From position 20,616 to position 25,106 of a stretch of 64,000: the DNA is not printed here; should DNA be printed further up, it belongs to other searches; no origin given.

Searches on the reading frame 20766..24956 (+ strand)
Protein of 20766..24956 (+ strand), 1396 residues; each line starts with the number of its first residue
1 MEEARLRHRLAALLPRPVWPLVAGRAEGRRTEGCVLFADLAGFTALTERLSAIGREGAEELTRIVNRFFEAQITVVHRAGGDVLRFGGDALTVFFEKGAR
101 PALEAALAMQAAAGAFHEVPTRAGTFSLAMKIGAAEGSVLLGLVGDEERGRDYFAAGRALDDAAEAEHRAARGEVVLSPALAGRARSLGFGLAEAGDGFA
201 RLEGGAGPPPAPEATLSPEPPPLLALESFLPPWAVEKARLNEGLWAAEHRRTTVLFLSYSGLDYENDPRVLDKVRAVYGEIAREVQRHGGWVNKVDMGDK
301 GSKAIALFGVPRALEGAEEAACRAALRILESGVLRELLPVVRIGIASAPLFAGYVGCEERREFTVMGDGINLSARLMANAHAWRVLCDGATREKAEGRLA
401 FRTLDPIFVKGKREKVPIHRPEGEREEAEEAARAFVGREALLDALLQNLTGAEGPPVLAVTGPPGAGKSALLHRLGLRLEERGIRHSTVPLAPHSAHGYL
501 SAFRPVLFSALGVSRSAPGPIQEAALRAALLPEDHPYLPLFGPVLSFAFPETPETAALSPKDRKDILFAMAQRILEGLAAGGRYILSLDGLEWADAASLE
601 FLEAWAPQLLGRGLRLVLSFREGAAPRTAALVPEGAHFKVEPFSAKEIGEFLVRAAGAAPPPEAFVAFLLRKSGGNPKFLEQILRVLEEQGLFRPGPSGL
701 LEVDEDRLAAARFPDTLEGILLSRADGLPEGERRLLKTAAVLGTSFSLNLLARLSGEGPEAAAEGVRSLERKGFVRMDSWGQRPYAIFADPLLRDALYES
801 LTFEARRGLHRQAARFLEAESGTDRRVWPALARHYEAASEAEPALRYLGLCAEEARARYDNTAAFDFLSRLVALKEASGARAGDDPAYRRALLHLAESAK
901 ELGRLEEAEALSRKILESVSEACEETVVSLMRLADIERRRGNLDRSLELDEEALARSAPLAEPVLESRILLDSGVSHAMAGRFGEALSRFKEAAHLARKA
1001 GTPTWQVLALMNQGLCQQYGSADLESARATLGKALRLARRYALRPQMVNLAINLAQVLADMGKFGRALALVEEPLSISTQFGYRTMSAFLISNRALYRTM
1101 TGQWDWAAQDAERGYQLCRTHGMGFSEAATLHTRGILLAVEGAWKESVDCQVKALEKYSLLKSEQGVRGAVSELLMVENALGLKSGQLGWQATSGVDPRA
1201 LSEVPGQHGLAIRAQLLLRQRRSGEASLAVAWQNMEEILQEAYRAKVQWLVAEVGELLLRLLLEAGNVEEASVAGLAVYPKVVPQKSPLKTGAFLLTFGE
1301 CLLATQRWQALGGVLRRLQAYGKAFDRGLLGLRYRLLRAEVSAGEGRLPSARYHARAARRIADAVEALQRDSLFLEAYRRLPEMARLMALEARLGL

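Call 48: search_protein_families(library=pfam, proteins=[window:20766-24956:+], max_evalue=0.0001)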
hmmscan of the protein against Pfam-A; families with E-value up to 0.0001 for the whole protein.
window:20766-24956:+ (1396 aa): 8 families
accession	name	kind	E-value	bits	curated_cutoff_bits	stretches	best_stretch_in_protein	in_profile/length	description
PF13191.12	AAA_16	-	2.1e-16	61.3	32.6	1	435-605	2-155/167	AAA ATPase domain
PF13424.12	TPR_12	-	1.5e-15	57.6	30.1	2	928-998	4-76/77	Tetratricopeptide repeat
PF00211.25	Guanylate_cyc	-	3.3e-14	53.3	21.9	2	33-182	9-152/183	Adenylate and Guanylate cyclase catalytic domain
PF13401.12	AAA_22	-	2.5e-08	34.7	27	1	455-620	5-122/130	AAA domain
PF13374.12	TPR_10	-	8.3e-06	26.1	27.5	0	926-956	1-31/42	Tetratricopeptide repeat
PF20703.3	nSTAND1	-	1e-05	25.8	27.1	1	429-473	10-51/379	Novel STAND NTPase 1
PF03308.22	MeaB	-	2.5e-05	23.8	23.1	1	445-496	22-74/273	Methylmalonyl Co-A mutase-associated GTPase MeaB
PF05729.18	NACHT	-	3.2e-05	24.3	26.7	0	565-654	74-162/167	NACHT domain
